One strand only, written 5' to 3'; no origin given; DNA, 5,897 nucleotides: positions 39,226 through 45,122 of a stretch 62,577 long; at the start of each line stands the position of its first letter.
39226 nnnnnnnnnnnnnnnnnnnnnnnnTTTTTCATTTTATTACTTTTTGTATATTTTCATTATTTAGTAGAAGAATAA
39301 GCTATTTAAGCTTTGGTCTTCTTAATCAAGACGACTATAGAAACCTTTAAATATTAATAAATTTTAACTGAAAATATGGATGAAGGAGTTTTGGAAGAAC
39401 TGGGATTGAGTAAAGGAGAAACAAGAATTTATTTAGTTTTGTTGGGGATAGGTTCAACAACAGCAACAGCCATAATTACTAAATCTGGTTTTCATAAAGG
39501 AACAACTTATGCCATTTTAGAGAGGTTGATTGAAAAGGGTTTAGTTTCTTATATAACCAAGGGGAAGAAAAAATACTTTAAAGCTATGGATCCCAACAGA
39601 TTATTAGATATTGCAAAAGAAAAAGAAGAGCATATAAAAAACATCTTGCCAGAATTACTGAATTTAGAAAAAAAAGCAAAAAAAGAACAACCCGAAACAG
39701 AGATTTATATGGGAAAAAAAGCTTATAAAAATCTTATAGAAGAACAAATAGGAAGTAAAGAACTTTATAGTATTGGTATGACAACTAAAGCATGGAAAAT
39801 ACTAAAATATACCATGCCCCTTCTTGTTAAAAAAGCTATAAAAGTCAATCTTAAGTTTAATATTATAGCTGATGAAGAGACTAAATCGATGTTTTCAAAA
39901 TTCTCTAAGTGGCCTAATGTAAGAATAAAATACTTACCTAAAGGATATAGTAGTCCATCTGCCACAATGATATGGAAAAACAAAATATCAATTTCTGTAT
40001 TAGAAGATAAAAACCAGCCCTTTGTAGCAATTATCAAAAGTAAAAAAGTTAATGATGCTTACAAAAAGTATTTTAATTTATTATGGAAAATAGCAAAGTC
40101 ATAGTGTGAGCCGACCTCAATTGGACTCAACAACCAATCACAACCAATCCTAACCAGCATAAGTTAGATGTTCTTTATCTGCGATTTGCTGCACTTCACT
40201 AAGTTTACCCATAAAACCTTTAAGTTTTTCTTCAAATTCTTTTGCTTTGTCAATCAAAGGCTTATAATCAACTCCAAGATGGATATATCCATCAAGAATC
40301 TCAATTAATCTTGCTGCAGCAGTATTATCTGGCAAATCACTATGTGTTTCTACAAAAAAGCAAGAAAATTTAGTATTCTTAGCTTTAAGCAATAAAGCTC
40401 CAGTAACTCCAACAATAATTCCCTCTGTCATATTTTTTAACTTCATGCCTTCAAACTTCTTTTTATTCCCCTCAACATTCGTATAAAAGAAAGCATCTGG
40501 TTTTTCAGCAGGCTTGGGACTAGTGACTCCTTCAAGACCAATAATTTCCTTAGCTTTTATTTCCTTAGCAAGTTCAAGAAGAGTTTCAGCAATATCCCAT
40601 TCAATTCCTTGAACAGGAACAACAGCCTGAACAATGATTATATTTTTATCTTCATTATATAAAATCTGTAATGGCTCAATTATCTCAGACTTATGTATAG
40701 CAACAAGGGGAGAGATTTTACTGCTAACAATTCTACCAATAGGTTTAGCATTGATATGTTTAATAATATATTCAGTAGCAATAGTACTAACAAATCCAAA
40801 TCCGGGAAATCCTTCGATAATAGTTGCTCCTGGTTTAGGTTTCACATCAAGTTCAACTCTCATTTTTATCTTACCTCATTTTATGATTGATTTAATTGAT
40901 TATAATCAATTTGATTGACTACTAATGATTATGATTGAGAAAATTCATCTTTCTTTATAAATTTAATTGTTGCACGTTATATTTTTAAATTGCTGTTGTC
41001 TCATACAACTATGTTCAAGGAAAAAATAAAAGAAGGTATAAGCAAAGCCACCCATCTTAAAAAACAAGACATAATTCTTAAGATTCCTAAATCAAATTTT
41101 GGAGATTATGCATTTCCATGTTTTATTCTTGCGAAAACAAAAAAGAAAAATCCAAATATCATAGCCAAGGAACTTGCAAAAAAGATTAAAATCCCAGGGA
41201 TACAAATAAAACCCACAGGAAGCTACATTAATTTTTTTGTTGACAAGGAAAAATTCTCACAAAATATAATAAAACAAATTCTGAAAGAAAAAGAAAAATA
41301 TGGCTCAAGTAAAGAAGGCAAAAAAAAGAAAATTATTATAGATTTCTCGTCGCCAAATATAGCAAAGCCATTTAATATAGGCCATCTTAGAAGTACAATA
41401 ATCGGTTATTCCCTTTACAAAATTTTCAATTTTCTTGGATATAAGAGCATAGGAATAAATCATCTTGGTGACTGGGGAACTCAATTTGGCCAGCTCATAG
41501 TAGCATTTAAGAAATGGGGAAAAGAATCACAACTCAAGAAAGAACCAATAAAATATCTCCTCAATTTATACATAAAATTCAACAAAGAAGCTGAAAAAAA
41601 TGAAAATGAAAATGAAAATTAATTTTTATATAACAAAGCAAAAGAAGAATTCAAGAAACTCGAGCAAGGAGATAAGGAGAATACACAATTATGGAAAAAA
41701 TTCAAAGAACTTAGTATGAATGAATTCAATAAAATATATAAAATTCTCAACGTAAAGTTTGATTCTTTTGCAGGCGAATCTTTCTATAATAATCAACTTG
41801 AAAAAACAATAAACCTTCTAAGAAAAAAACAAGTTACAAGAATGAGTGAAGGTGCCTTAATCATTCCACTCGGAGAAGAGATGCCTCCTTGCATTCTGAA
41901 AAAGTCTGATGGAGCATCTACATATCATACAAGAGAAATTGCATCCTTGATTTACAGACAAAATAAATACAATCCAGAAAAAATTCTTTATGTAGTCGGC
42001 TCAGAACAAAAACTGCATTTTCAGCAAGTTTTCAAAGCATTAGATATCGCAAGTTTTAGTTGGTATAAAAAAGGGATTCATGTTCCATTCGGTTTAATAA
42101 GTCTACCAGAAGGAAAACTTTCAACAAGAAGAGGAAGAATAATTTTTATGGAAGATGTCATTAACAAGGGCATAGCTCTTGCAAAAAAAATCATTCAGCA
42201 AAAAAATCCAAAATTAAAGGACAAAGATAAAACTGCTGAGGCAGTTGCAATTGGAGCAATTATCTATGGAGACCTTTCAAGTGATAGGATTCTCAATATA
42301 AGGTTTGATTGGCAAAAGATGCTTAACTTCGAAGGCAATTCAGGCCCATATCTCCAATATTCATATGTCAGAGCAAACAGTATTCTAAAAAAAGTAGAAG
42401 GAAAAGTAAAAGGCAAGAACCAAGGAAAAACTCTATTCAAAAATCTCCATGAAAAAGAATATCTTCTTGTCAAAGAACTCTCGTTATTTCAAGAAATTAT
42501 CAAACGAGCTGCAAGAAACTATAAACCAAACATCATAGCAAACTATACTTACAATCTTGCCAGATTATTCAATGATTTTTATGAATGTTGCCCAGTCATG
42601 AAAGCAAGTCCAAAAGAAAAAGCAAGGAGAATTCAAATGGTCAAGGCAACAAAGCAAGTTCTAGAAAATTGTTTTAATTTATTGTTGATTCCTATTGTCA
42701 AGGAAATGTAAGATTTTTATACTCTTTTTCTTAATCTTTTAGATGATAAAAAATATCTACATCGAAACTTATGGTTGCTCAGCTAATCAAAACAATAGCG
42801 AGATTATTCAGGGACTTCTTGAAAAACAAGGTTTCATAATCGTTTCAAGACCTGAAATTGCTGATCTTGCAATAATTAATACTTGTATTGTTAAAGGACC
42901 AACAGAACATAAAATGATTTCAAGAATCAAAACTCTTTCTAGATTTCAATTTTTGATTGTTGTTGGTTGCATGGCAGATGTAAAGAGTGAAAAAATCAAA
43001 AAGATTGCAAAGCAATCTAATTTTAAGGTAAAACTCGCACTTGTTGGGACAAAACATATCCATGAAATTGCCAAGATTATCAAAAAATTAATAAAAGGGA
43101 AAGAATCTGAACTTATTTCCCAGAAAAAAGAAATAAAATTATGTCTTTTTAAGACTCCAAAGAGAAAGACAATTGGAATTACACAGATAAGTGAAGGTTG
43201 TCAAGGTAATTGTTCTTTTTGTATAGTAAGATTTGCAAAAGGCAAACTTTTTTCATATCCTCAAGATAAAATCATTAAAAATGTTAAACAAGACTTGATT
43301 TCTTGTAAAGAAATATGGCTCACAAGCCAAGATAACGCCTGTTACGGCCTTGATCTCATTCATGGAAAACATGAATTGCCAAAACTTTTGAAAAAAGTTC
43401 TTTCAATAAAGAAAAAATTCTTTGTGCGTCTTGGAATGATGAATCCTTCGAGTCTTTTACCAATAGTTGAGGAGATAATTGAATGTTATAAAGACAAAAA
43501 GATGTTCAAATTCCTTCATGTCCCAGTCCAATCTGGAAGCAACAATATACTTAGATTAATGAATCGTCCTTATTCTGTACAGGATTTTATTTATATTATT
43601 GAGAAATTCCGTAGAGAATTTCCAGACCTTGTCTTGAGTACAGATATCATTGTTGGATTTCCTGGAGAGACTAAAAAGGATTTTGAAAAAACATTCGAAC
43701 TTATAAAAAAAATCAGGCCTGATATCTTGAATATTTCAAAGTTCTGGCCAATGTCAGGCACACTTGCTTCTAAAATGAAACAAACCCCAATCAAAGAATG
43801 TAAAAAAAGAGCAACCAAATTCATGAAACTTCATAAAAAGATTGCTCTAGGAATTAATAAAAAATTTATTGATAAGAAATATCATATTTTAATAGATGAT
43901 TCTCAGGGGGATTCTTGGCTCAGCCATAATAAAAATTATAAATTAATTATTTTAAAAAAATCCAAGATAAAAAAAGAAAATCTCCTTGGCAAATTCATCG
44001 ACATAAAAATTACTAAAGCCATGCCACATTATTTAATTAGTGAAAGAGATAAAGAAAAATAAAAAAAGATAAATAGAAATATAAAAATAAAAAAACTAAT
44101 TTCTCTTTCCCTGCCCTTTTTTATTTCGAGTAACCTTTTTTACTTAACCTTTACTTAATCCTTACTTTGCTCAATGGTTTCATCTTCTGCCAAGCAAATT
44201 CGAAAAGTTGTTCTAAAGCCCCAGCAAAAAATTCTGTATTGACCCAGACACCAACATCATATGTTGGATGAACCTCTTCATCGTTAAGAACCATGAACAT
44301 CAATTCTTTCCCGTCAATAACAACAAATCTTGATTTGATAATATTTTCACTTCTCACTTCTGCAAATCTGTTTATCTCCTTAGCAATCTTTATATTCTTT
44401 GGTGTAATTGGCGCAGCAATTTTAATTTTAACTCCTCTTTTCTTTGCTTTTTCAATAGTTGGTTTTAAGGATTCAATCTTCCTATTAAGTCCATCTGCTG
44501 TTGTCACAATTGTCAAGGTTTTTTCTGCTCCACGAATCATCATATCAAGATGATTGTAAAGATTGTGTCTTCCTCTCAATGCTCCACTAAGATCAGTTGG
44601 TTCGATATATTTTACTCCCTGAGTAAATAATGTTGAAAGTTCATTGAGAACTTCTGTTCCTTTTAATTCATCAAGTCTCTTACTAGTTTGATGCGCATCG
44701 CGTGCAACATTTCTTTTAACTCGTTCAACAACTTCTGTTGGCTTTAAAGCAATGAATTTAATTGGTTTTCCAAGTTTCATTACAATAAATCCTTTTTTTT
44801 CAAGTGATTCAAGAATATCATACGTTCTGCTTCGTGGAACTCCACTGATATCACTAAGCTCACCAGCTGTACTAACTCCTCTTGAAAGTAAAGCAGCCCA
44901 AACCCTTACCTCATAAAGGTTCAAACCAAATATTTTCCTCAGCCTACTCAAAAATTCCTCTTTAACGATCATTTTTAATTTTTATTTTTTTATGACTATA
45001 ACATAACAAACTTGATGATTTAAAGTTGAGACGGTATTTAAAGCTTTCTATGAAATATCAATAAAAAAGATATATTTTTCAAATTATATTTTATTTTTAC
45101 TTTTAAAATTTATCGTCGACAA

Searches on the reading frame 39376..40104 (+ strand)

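Call 25: search_protein_families(library=pfam, proteins=[window:39376-40104:+], max_evalue=0.001)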
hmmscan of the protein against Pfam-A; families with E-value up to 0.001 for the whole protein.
window:39376-40104:+ (242 aa): 1 family
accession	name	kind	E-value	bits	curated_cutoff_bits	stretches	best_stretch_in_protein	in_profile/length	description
PF01978.25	TrmB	-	8.6e-14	51.6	25.6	1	6-73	1-67/68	Sugar-specific transcriptional regulator TrmB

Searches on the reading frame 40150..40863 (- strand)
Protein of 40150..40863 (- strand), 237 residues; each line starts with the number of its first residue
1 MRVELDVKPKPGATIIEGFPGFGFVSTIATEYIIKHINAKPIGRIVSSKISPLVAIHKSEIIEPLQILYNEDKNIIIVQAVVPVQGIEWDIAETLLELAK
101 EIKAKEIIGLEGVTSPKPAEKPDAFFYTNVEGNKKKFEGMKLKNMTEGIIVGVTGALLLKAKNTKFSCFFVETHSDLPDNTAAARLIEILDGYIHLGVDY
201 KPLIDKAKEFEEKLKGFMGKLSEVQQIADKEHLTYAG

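Call 25: search_protein_families(library=pfam, proteins=[window:40150-40863:-], max_evalue=0.001)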
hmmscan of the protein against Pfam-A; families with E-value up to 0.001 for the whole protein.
window:40150-40863:- (237 aa): 1 family
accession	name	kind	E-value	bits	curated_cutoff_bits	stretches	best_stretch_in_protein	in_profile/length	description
PF09754.15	PAC2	-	1.7e-35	123.2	25.8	1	16-215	2-212/215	PAC2 family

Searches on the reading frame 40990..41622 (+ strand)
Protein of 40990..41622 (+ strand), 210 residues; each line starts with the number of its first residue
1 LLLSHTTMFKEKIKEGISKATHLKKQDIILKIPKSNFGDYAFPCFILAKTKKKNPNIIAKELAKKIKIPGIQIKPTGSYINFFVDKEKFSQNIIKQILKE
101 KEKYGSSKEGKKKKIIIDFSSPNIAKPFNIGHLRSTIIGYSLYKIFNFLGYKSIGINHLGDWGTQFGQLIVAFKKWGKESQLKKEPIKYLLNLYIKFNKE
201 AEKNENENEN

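Call 25: search_protein_families(library=pfam, proteins=[window:40990-41622:+], max_evalue=0.001)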
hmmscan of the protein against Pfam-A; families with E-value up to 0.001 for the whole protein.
window:40990-41622:+ (210 aa): 2 families
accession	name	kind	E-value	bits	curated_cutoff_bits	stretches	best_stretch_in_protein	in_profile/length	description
PF00750.26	tRNA-synt_1d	-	1.6e-38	133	23.3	1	94-206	2-113/349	tRNA synthetases class I (R), catalytic domain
PF03485.21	Arg_tRNA_synt_N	-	6.4e-14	52.8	21.5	1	9-84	3-85/85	Arginyl tRNA synthetase N terminal domain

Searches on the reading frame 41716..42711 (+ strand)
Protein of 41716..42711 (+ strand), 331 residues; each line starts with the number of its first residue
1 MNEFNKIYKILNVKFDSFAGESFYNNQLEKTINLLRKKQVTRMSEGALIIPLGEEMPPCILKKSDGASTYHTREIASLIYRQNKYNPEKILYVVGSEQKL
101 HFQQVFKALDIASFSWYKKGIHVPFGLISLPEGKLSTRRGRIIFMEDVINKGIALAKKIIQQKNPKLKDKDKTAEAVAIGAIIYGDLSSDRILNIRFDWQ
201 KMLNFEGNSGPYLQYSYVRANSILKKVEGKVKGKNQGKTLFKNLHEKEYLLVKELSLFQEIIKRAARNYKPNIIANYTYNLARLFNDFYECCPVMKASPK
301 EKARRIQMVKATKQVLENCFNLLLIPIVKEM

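Call 25: search_protein_families(library=pfam, proteins=[window:41716-42711:+], max_evalue=0.001)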
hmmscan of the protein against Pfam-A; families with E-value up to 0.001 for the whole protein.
window:41716-42711:+ (331 aa): 2 families
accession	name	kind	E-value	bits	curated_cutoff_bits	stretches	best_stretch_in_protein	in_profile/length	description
PF00750.26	tRNA-synt_1d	-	7.3e-40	137.4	23.3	1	1-199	144-349/349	tRNA synthetases class I (R), catalytic domain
PF05746.21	DALR_1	-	3.2e-32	111.5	22.3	1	213-331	1-117/117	DALR anticodon binding domain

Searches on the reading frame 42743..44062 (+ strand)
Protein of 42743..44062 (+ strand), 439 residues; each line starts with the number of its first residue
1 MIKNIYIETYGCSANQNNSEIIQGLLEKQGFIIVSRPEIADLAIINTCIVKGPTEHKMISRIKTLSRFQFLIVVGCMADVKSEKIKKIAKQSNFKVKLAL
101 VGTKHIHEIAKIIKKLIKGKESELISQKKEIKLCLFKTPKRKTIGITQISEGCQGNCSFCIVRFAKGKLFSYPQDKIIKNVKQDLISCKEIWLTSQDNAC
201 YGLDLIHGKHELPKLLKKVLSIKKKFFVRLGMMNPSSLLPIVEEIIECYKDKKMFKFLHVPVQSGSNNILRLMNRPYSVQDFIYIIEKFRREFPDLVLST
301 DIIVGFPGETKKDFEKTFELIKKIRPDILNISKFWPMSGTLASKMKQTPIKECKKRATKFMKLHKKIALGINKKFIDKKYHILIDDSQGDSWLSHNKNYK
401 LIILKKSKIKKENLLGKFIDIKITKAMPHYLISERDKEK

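Call 25: search_protein_families(library=pfam, proteins=[window:42743-44062:+], max_evalue=0.001)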
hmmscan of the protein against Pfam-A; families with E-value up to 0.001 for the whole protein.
window:42743-44062:+ (439 aa): 2 families
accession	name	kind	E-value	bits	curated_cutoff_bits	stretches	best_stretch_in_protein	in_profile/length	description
PF00919.26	UPF0004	-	2.5e-23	82.4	27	1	5-92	2-93/98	Uncharacterized protein family UPF0004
PF04055.27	Radical_SAM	-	3e-23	83.3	29.5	1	149-321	3-166/166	Radical SAM superfamily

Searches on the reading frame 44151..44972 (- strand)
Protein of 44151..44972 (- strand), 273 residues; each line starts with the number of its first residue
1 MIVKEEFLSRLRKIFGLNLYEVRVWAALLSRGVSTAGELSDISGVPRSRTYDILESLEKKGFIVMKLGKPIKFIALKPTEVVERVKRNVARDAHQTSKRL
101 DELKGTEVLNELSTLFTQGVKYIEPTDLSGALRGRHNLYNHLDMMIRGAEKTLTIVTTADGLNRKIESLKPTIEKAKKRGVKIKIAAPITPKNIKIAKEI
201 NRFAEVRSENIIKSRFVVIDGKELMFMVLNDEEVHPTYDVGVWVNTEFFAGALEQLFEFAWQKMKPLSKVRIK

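Call 25: search_protein_families(library=pfam, proteins=[window:44151-44972:-], max_evalue=0.001)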
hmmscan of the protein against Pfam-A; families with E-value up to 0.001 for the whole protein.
window:44151-44972:- (273 aa): 3 families
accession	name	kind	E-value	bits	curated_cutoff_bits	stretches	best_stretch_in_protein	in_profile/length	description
PF01978.25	TrmB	-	4e-19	68.7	25.6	1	12-78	2-67/68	Sugar-specific transcriptional regulator TrmB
PF11495.14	Regulator_TrmB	-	8.6e-06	25.6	22.2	1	133-230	6-98/233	Archaeal transcriptional regulator TrmB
PF09339.16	HTH_IclR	-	0.00068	19.8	22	0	35-63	20-48/52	IclR helix-turn-helix domain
